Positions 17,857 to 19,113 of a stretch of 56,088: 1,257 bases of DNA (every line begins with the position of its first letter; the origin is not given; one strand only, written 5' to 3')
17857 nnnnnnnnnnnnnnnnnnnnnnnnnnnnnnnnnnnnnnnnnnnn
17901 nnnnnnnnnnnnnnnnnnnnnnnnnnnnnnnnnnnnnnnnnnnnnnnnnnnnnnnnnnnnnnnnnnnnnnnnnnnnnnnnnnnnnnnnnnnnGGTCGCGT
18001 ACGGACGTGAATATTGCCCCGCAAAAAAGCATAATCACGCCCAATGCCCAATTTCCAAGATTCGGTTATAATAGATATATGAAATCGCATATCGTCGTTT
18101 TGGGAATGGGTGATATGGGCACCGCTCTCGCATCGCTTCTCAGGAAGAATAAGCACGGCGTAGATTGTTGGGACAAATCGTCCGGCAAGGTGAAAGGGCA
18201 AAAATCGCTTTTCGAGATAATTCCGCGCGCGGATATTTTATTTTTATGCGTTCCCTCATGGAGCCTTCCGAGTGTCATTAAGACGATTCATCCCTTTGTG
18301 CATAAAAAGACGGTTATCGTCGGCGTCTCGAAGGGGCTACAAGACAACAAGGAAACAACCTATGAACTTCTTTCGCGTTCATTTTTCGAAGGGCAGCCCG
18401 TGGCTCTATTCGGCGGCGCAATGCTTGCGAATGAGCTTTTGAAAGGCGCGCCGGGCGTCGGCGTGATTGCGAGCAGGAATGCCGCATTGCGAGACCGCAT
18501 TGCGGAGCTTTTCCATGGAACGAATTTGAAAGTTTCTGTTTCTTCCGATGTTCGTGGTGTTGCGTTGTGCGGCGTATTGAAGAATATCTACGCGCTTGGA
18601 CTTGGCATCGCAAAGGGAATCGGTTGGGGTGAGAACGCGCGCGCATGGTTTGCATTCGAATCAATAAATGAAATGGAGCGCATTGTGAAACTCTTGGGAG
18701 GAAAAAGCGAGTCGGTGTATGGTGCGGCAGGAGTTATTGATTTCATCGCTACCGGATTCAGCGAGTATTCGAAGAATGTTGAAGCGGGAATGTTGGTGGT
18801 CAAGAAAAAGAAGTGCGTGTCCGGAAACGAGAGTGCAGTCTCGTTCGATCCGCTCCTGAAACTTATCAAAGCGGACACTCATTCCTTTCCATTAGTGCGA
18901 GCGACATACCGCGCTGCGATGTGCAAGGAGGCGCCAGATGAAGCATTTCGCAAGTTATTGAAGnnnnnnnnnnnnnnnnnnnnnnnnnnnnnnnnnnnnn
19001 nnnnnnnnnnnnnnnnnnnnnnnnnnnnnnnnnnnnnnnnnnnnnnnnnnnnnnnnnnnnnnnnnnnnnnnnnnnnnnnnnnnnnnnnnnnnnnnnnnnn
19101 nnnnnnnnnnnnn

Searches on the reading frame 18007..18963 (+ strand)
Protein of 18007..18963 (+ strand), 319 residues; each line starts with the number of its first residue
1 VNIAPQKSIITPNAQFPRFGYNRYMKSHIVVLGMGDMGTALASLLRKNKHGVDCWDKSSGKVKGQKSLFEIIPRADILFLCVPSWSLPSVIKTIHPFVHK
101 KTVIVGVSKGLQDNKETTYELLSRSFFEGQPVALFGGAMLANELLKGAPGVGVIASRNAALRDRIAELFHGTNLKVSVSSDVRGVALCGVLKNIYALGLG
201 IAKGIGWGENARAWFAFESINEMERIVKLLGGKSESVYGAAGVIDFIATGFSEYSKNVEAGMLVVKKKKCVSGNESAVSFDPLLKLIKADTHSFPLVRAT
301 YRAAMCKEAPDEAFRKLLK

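Call 57: search_protein_families(library=pfam, proteins=[window:18007-18963:+], max_evalue=0.01)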
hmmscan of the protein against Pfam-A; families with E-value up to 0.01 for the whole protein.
window:18007-18963:+ (319 aa): 6 families
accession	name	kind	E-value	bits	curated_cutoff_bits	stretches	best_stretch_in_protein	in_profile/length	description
PF07479.19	NAD_Gly3P_dh_C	-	9.6e-28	97.6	25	1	181-314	1-141/142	NAD-dependent glycerol-3-phosphate dehydrogenase C-terminus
PF01210.29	NAD_Gly3P_dh_N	-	2.9e-18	66.8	23.1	2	61-160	56-156/158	NAD-dependent glycerol-3-phosphate dehydrogenase N-terminus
PF02558.23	ApbA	-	4.1e-08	33.4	22.2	1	71-115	63-107/150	Ketopantoate reductase PanE/ApbA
PF03807.23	F420_oxidored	-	9.8e-05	23.3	21.6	1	29-105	2-89/94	NADP oxidoreductase coenzyme F420-dependent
PF03446.21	NAD_binding_2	-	0.00018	22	21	1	29-116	2-101/161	NAD binding domain of 6-phosphogluconate dehydrogenase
PF02826.25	2-Hacid_dh_C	-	0.00087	19.2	25.1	1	21-84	31-101/178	D-isomer specific 2-hydroxyacid dehydrogenase, NAD binding domain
